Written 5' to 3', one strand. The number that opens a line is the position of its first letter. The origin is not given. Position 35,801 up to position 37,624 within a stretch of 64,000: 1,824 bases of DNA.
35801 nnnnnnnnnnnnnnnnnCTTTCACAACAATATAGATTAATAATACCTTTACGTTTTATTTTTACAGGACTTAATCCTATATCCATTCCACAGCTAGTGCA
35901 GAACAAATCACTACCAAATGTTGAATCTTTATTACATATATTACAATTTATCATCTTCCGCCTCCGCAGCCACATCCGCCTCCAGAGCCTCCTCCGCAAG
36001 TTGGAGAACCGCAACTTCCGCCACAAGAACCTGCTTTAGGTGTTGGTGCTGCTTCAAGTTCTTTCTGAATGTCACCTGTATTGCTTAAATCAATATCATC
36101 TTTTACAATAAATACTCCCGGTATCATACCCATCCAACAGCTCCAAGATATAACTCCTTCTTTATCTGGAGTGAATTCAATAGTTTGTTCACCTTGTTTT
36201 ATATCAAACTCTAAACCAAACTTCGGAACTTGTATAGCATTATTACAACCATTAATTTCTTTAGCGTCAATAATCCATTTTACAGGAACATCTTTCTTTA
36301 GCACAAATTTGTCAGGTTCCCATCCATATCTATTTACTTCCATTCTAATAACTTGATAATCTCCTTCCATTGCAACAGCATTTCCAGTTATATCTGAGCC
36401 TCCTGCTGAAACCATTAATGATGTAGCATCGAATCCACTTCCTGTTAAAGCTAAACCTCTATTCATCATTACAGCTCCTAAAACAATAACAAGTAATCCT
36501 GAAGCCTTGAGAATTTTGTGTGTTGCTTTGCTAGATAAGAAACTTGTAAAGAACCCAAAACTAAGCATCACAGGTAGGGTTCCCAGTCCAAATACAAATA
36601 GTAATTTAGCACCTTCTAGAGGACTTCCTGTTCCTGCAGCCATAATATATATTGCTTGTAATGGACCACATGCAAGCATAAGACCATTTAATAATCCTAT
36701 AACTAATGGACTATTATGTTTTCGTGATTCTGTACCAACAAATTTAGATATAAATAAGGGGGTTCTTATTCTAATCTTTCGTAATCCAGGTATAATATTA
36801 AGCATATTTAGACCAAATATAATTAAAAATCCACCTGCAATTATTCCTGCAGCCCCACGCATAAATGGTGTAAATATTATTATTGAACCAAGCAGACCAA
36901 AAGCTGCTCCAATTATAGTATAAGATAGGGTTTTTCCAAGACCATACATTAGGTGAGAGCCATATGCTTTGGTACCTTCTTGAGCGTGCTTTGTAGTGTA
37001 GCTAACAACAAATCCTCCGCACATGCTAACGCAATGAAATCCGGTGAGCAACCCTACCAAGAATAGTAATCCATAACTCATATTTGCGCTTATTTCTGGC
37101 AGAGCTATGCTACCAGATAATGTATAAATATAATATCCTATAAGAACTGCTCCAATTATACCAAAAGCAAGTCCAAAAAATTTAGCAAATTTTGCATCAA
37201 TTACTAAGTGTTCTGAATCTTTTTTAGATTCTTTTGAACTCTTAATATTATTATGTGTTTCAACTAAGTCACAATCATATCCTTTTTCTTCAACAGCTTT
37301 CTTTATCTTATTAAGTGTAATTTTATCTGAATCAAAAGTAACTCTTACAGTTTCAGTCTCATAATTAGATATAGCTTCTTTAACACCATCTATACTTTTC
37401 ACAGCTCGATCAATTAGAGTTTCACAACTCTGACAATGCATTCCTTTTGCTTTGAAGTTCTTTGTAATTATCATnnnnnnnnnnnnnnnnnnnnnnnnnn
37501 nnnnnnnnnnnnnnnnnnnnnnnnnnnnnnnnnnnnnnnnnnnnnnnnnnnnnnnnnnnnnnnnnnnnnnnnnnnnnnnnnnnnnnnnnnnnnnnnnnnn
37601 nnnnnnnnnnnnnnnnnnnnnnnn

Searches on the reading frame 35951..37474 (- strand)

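Call 88: search_protein_families(library=pfam, proteins=[window:35951-37474:-], max_evalue=0.001)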
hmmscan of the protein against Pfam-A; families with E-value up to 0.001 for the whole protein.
window:35951-37474:- (507 aa): 3 families
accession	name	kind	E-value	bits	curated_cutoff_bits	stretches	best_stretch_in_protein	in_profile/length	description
PF13386.12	DsbD_2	-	9.5e-46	156.6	24.9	1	137-334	2-198/199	Cytochrome C biogenesis protein transmembrane region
PF00403.32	HMA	-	4.3e-17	62.7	24.8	1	7-67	2-62/62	Heavy-metal-associated domain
PF13473.12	Cupredoxin_1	-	9.4e-05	22.8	27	1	370-457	17-104/104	Cupredoxin-like domain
